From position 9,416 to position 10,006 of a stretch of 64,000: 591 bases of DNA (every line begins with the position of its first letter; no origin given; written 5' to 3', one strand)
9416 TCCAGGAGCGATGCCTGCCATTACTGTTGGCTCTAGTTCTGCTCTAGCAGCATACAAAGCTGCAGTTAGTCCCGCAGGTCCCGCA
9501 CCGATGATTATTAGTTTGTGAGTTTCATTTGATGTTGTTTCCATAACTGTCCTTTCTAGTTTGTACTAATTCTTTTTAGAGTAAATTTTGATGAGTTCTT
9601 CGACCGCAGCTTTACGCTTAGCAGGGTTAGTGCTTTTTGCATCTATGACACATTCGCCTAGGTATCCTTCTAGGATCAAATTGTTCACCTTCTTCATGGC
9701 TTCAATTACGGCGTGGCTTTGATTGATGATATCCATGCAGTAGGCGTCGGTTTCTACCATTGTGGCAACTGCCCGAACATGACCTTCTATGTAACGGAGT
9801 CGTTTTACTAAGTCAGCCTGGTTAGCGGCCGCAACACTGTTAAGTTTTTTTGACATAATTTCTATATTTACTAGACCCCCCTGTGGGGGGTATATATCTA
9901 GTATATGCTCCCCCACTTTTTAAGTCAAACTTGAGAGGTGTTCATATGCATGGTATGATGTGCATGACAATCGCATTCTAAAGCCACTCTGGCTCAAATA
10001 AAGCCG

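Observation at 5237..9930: CsoR-family repressor with atypical Cys-Tyr-Cys fingerprint and GC-palindrome operator heading a trxB-gdhA-trxB-like operon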

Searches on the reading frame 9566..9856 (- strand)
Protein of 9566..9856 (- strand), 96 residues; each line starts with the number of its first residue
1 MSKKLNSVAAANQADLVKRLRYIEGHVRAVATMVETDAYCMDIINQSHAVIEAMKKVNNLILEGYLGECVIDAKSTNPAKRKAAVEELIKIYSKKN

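Call 3: search_protein_families(library=pfam, proteins=[window:9566-9856:-], max_evalue=0.01)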
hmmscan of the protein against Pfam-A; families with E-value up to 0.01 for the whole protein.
window:9566-9856:- (96 aa): 1 family
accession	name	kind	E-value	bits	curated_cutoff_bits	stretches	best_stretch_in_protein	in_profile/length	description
PF02583.22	Trns_repr_metal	-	2.2e-23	82.9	22.8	1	13-92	2-76/78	Metal-sensitive transcriptional repressor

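Call 4: search_protein_families(library=ncbifam, proteins=[window:9566-9856:-], max_evalue=0.01)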
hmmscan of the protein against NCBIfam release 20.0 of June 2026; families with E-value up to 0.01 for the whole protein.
window:9566-9856:- (96 aa): 3 families
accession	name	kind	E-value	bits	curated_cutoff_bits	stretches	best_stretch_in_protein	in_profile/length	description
NF052430.1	repress_RicR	exception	3.1e-15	56.6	175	1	11-78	6-73/93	copper-sensing transcriptional repressor RicR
NF008464.0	PRK11352.1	equivalog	4.9e-07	30.1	133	1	15-91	10-85/91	formaldehyde-responsive transcriptional repressor FrmR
NF011613.0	PRK15039.1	equivalog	0.00025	21.7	138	1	12-91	7-84/90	Ni(II)/Co(II)-binding transcriptional repressor RcnR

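Call 8: find_homologous_proteins(query=window:9566-9856:-)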
Query window:9566-9856:- (96 aa): 81 proteins with E <= 0.001 among 83 candidates.
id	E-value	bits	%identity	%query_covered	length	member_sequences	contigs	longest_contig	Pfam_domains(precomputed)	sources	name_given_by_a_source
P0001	3.7e-52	191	98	100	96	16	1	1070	PF02583.23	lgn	-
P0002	9.1e-47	174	89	99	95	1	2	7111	PF02583.23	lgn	-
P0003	2.8e-46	173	88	99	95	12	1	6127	PF02583.23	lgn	-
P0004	5.7e-45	169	89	95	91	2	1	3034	PF02583.23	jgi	jgi:DNA-binding FrmR family transcriptional regulator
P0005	1.0e-44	168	85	99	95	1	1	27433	PF02583.23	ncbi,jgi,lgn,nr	ncbi:MAG TPA: metal-sensitive transcriptional regulator [Patescibacteria group bacterium]|jgi:DNA-bi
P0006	3.4e-44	166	85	99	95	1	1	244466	PF02583.23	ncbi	-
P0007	5.7e-44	165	83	99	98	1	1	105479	PF02583.23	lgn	-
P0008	1.4e-43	164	85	99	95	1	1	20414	PF02583.23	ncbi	-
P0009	8.6e-43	162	84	99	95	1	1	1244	PF02583.23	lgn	-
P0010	1.1e-42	161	92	88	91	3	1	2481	PF02583.23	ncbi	-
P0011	1.2e-42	161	84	95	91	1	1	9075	PF02583.23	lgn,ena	-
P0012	1.5e-42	161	82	99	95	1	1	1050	PF02583.23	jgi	jgi:CsoR family transcriptional regulator, copper-sensing transcriptional repressor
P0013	2.0e-42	160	81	99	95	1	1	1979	PF02583.23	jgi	jgi:CsoR family transcriptional regulator, copper-sensing transcriptional repressor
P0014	2.2e-42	160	84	95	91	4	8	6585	PF02583.23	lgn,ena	-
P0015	2.6e-42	160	82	99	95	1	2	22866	PF02583.23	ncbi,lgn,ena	-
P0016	6.9e-40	152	77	100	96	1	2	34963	PF02583.23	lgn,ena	-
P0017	1.8e-39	151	77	99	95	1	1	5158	PF02583.23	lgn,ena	-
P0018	3.0e-39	150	86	88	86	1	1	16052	PF02583.23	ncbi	-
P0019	4.8e-39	150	75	99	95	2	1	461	PF02583.23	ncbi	-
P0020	1.6e-38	148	75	99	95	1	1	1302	PF02583.23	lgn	-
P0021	4.9e-38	146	76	95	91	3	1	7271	PF02583.23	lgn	-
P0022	7.4e-38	146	77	95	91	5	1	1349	PF02583.23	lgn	-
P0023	1.1e-37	145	81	88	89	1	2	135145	PF02583.23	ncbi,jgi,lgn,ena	jgi:DNA-binding FrmR family transcriptional regulator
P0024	2.6e-37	144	72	99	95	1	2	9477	PF02583.23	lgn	-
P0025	3.5e-37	144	74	99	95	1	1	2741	PF02583.23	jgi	jgi:DNA-binding FrmR family transcriptional regulator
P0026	6.7e-37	143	74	95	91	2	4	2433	PF02583.23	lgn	-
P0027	1.2e-36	142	77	95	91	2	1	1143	PF02583.23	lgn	-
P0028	6.4e-36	140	75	95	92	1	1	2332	PF02583.23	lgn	-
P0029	6.5e-36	140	76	94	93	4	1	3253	PF02583.23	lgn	-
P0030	9.4e-36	139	71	98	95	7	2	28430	PF02583.23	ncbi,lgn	-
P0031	1.1e-35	139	74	95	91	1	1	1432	PF02583.23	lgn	-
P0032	1.3e-35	139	75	95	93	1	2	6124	PF02583.23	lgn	-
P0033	1.9e-35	138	73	95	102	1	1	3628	PF02583.23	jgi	jgi:CsoR family transcriptional regulator, copper-sensing transcriptional repressor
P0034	2.1e-35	138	77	88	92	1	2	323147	PF02583.23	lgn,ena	-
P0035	2.4e-35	138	75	95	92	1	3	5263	PF02583.23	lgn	-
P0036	2.7e-35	138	80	89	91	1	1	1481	PF02583.23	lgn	-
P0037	2.9e-35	138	79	89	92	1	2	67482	PF02583.23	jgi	jgi:CsoR family transcriptional regulator, copper-sensing transcriptional repressor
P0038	3.6e-35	137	80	88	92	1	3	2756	PF02583.23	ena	-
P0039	4.2e-35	137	79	88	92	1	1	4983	PF02583.23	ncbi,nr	ncbi:MAG: metal-sensitive transcriptional regulator [bacterium]|nr:metal-sensitive transcriptional r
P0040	1.2e-34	136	75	95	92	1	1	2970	PF02583.23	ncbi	-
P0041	5.8e-34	133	77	86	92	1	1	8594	PF02583.23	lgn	-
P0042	6.5e-34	133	76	89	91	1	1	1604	PF02583.23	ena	-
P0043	7.2e-34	133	76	86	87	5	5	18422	PF02583.23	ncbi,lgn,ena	-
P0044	8.4e-34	133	69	99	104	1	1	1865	PF02583.23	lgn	-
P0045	2.3e-33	132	72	88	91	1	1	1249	PF02583.23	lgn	-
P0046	2.4e-33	132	71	93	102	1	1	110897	PF02583.23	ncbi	ncbi:MAG: metal-sensitive transcriptional regulator [Candidatus Doudnabacteria bacterium]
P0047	2.4e-33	132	74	88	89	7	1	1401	PF02583.23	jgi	jgi:CsoR family transcriptional regulator, copper-sensing transcriptional repressor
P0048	2.9e-33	131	76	88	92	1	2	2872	PF02583.23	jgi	jgi:CsoR family transcriptional regulator, copper-sensing transcriptional repressor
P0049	3.2e-33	131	75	88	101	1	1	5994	PF02583.23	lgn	-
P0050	5.0e-33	131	73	86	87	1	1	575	PF02583.23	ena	-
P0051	5.7e-33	130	76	86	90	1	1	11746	PF02583.23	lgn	-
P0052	1.1e-32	129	73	88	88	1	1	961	PF02583.23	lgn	-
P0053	2.1e-32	128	75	88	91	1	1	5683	PF02583.23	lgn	-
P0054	3.3e-32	128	76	84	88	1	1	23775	PF02583.23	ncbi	-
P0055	3.8e-32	128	74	88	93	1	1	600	PF02583.23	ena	-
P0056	5.4e-32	127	72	89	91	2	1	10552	PF02583.23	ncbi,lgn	-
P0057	8.4e-32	127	73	89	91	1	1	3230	PF02583.23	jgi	jgi:DNA-binding FrmR family transcriptional regulator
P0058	2.8e-31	125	68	94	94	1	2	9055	PF02583.23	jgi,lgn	jgi:DNA-binding FrmR family transcriptional regulator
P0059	1.2e-30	123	68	88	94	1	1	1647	PF02583.23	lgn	-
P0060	1.3e-30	123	71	86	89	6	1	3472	PF02583.23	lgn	-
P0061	4.5e-30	121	71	85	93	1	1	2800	PF02583.23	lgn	-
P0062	5.1e-30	121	73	84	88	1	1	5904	PF02583.23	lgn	-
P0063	6.2e-30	121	68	94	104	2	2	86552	PF02583.23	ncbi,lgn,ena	-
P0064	8.8e-30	120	70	86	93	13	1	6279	PF02583.23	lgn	-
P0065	1.9e-29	119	73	83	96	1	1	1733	PF02583.23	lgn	-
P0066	2.5e-29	119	69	88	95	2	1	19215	PF02583.23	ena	-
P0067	4.5e-29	118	65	95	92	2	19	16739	PF02583.23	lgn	-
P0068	1.2e-28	117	66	90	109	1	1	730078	PF02583.23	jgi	jgi:DNA-binding FrmR family transcriptional regulator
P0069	1.4e-28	116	70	83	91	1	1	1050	PF02583.23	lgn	-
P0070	1.4e-28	116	68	88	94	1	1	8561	PF02583.23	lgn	-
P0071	1.4e-28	116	72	83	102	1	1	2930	PF02583.23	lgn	-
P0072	1.5e-28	116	67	86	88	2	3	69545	PF02583.23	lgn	-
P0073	2.5e-28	116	63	90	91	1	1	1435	PF02583.23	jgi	jgi:DNA-binding FrmR family transcriptional regulator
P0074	3.5e-28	115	63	90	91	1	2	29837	PF02583.23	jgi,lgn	jgi:DNA-binding FrmR family transcriptional regulator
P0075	5.1e-28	115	66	89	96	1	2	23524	PF02583.23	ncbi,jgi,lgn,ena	-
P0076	1.0e-27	114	63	92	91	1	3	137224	PF02583.23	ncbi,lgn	-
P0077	2.0e-27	113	70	83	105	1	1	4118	PF02583.23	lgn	-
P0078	2.4e-27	112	67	86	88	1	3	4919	PF02583.23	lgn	-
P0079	5.8e-27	111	74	79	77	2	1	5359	PF02583.23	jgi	jgi:DNA-binding FrmR family transcriptional regulator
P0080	7.2e-27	111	65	86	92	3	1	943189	PF02583.23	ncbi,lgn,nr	ncbi:metal-sensitive transcriptional regulator [bacterium]|nr:MAG: metal-sensitive transcriptional r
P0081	2.7e-16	77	70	63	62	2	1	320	PF02583.23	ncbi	-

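Call 10: search_solved_structures(query=window:9566-9856:-, max_evalue=1, show_alignments=5)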
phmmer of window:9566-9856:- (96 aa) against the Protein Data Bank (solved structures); distinct sequences matched with E-value up to 1: 11.
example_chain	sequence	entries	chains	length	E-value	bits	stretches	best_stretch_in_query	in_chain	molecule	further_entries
4adz_A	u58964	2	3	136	3.2e-11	46.6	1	13-91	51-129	CSOR | COPPER SENSITIVE OPERON REPRESSOR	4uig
2hh7_A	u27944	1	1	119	2.6e-10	43.8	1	11-90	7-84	Hypothetical protein CsoR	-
4m1p_A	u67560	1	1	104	5.9e-10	42.6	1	15-89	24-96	Copper-sensitive operon repressor (CsoR)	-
5fmn_A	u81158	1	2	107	1.3e-09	41.5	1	15-81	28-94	INRS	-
6ahx_A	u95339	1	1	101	2.9e-06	30.9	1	15-75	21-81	Putative cytosolic protein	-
7mq1_A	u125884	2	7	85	3.4e-06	30.6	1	16-91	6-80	Copper-sensing transcriptional repressor csoR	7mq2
7mq3_A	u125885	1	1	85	3.4e-06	30.6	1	16-91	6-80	Copper-sensing transcriptional repressor csoR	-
3aai_A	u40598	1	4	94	2.9e-05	27.7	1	17-89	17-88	Copper homeostasis operon regulatory protein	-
5lcy_A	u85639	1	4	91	0.015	19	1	15-92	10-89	Frmr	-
7n6g_1T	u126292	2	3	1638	0.018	18.8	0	8-76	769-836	FAP76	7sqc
5lbm_A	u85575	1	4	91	0.045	17.5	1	15-73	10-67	Transcriptional repressor FrmR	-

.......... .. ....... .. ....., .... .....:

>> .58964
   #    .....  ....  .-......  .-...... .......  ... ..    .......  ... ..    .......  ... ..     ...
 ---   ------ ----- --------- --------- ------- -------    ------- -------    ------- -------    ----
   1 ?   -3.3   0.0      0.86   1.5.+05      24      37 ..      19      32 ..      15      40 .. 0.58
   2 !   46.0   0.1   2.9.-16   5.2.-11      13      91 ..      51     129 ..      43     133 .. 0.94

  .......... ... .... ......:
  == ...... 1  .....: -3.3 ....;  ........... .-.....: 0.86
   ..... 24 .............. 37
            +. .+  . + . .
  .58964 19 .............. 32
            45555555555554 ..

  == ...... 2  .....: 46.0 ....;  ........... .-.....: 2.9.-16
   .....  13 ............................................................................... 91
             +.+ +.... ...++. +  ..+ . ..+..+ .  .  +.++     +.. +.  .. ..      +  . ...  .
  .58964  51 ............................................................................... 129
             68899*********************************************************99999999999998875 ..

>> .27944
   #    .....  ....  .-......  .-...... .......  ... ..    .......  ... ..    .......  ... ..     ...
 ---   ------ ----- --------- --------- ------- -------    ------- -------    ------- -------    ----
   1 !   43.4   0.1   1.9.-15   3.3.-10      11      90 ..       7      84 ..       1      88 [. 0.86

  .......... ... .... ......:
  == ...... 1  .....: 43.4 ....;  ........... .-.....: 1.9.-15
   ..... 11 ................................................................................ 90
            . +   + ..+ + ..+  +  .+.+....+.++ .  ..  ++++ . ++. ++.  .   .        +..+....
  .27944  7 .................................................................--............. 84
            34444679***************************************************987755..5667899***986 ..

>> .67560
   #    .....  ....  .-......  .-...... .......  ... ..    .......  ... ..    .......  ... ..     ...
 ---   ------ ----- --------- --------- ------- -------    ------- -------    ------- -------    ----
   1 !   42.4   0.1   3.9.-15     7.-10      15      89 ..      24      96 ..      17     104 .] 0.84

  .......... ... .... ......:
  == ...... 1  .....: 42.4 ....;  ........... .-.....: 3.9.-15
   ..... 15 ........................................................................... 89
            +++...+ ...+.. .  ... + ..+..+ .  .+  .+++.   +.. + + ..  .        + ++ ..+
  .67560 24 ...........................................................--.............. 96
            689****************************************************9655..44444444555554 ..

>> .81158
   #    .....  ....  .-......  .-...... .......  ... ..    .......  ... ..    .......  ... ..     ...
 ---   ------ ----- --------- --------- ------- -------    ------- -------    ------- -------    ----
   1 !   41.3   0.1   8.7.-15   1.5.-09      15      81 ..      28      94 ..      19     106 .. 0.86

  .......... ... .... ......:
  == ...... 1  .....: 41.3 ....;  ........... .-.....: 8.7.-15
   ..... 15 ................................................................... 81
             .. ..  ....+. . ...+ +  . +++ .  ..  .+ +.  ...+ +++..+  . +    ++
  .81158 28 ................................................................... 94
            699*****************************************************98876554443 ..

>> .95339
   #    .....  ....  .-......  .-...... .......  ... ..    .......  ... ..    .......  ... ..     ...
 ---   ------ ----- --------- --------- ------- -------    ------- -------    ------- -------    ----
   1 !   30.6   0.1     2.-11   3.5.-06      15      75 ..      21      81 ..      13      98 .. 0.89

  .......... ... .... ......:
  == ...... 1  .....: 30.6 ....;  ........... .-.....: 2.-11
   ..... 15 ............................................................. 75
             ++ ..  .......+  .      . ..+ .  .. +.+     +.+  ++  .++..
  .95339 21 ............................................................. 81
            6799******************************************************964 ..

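Call 16: find_related_loci(query=A1, collection=genome_contigs, flank=6000)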
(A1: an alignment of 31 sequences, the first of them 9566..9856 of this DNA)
Query A1 (96 aa) in genome_contigs; peptide patterns used: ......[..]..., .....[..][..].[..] (x = any residue, [..] = any of these).
225 stretches matched a pattern; 38 encode a relative of the query (tblastn E <= 1e-3); 38 distinct loci.
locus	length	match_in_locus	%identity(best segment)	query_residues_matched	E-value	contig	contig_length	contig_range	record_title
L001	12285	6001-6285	85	1-95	2e-52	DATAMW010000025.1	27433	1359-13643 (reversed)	MAG TPA_asm: Patescibacteria group bacterium isolate SMAG_U7001 k141_34130, whole genome shotgun sequence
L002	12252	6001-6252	94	12-95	5e-50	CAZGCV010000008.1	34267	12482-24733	MAG TPA_asm: uncultured Candidatus Saccharibacteria bacterium isolate SRP344714_co1_292 genome assembly, contig: NODE_25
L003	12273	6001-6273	82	5-95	2e-49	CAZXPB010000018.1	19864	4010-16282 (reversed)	MAG TPA_asm: uncultured Candidatus Saccharibacteria bacterium isolate SRP278252_co1_286 genome assembly, contig: NODE_45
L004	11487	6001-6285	82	1-95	2e-49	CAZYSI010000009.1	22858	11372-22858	MAG TPA_asm: uncultured Candidatus Saccharibacteria bacterium isolate binchicken_co326_102 genome assembly, contig: NODE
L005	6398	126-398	81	5-95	2e-47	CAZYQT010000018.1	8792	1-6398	MAG TPA_asm: uncultured Candidatus Saccharibacteria bacterium isolate SRP192515_co1_368 genome assembly, contig: NODE_80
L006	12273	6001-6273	71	2-95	6e-42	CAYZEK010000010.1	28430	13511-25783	MAG TPA_asm: uncultured Candidatus Saccharibacteria bacterium isolate binchicken_co245_329 genome assembly, contig: NODE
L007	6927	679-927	76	13-95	5e-40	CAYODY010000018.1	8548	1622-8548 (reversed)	MAG TPA_asm: uncultured Candidatus Saccharibacteria bacterium isolate SRP286056_co2_146 genome assembly, contig: NODE_14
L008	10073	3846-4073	80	12-87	1e-39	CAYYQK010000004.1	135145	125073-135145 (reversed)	MAG TPA_asm: uncultured Candidatus Saccharibacteria bacterium isolate binchicken_co326_164 genome assembly, contig: NODE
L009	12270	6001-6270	71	7-95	9e-40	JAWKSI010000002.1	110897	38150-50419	MAG: Candidatus Doudnabacteria bacterium isolate ABC2.18 ABC2.18.fa-2, whole genome shotgun sequence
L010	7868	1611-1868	72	11-95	4e-38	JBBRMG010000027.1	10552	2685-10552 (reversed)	MAG: Candidatus Doudnabacteria bacterium isolate La1_metabat2.020 LA1C_B2.020_k141_3542007L_10552_cov_12.0017, whole gen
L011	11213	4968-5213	76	15-95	8e-38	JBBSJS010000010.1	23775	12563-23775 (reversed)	MAG: Candidatus Doudnabacteria bacterium isolate LS4_metabat2.068 LS4_metabat2.068_K_3440527_L_23775_cov_10.0000, whole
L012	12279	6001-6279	68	6-95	3e-36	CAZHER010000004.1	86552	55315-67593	MAG TPA_asm: uncultured Candidatus Saccharibacteria bacterium isolate binchicken_co326_173 genome assembly, contig: NODE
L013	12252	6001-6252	69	13-95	2e-35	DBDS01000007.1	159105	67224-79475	MAG TPA_asm: Patescibacteria group bacterium UBA926 UBA926_contig_211, whole genome shotgun sequence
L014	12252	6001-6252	68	13-95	2e-35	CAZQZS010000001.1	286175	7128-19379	MAG TPA_asm: uncultured Candidatus Saccharibacteria bacterium isolate binchicken_co179_18 genome assembly, contig: NODE_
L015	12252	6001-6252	68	13-95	2e-35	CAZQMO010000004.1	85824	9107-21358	MAG TPA_asm: uncultured Candidatus Saccharibacteria bacterium isolate binchicken_co242_277 genome assembly, contig: NODE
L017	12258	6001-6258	63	10-94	3e-35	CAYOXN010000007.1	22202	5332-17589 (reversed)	MAG TPA_asm: uncultured Candidatus Saccharibacteria bacterium isolate SRP286056_co1_736 genome assembly, contig: NODE_27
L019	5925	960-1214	65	12-95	8e-35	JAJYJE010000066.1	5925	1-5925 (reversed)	MAG: bacterium isolate DBS2-1.bin146 NODE_27432_length_5925_cov_1.079510, whole genome shotgun sequence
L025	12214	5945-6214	61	7-95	8e-33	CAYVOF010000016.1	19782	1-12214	MAG TPA_asm: uncultured Candidatus Saccharibacteria bacterium isolate SRP192515_co2_194 genome assembly, contig: NODE_21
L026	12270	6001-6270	58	6-94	2e-32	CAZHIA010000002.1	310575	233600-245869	MAG TPA_asm: uncultured Candidatus Saccharibacteria bacterium isolate SRP257259_co1_13 genome assembly, contig: NODE_16_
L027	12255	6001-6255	60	12-95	6e-32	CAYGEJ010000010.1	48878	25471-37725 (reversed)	MAG TPA_asm: uncultured Candidatus Saccharibacteria bacterium isolate ERP113451_co1_281 genome assembly, contig: NODE_57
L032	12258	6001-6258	59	12-96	5e-31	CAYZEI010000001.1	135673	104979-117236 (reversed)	MAG TPA_asm: uncultured Candidatus Saccharibacteria bacterium isolate SRP278252_co1_767 genome assembly, contig: NODE_11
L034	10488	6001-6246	59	15-95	1e-30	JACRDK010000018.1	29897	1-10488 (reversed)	MAG: Candidatus Doudnabacteria bacterium isolate NC_groundwater_1670_Pr3_B-0.1um_42_13 SR-2_scaffold_141_2305021, whole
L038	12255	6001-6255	61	12-95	7e-33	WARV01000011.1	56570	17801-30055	MAG: Patescibacteria group bacterium isolate AMAZON01 genome_11, whole genome shotgun sequence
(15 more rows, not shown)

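Call 22: search_protein_families(library=pfam, proteins=[L012:7223-7624:+, L012:7608-8579:+, L017:10498-11028:+, L017:7479-7889:+, L017:7940-8545:+, L017:8551-8805:+, L019:2309-2725:+, L019:2738-3316:+, L019:3330-3779:+, L025:6219-6599:+], max_evalue=0.001)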
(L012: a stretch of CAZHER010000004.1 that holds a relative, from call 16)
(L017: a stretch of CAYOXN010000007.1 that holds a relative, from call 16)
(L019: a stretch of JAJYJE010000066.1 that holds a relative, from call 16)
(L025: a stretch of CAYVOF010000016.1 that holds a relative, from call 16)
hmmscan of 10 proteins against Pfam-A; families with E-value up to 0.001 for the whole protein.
L012:7223-7624:+ (133 aa): 1 family
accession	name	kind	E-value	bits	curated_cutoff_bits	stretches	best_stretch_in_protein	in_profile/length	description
PF01687.23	Flavokinase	-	1.3e-26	93.6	19.6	1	7-125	5-122/124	Riboflavin kinase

L012:7608-8579:+ (323 aa): 1 family
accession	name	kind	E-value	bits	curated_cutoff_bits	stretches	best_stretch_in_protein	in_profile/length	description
PF00892.27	EamA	-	6.9e-38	130.4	28.2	2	160-293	2-131/135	EamA-like transporter family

L017:10498-11028:+ (176 aa): 7 families
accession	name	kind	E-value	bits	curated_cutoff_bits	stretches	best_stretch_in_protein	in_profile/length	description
PF07992.20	Pyr_redox_2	-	1.4e-17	64.5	26.1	2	49-149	183-281/291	Pyridine nucleotide-disulphide oxidoreductase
PF13738.12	Pyr_redox_3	-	3.8e-09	36.7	30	1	30-143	193-305/305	Pyridine nucleotide-disulphide oxidoreductase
PF00890.30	FAD_binding_2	-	3.3e-08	33.6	20.4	1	3-35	1-33/414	FAD binding domain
PF01266.30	DAO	-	1.8e-06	28.2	27.9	1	3-36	1-35/353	FAD dependent oxidoreductase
PF03486.20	HI0933_like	-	1.9e-05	24.7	50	0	3-33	2-32/244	HI0933-like protein Rossmann domain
PF01134.28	GIDA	-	2.5e-05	23.9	22.1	1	3-49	1-47/391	Glucose inhibited division protein A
PF12831.13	FAD_oxidored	-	0.00021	21.2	27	1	3-32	1-30/416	FAD dependent oxidoreductase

L017:7479-7889:+ (136 aa): 1 family
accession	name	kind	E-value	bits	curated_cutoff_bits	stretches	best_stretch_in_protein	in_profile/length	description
PF01687.23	Flavokinase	-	1e-27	97.3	19.6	1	3-125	6-124/124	Riboflavin kinase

L017:7940-8545:+ (201 aa): 1 family
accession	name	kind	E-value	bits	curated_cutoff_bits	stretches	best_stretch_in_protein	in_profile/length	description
PF00892.27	EamA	-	1.9e-23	83.7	28.2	1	7-138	5-134/135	EamA-like transporter family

L017:8551-8805:+ (84 aa): 1 family
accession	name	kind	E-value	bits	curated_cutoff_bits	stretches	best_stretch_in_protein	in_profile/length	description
PF00892.27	EamA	-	7e-05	23.6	28.2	1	4-63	73-131/135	EamA-like transporter family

L019:2309-2725:+ (138 aa): 1 family
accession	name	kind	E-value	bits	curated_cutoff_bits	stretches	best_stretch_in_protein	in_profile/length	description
PF01687.23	Flavokinase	-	8e-26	91.1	19.6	1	2-134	3-122/124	Riboflavin kinase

L019:2738-3316:+ (192 aa): 1 family
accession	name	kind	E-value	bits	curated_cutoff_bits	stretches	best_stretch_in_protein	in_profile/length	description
PF00677.23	Lum_binding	-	2.1e-37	127.4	27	2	98-180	2-86/86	Lumazine binding domain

L019:3330-3779:+ (149 aa): 1 family
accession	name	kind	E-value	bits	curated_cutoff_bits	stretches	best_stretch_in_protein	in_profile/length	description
PF00885.24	DMRL_synthase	-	5.6e-45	153.1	26.7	1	16-146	2-136/139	6,7-dimethyl-8-ribityllumazine synthase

L025:6219-6599:+ (126 aa): 0 families
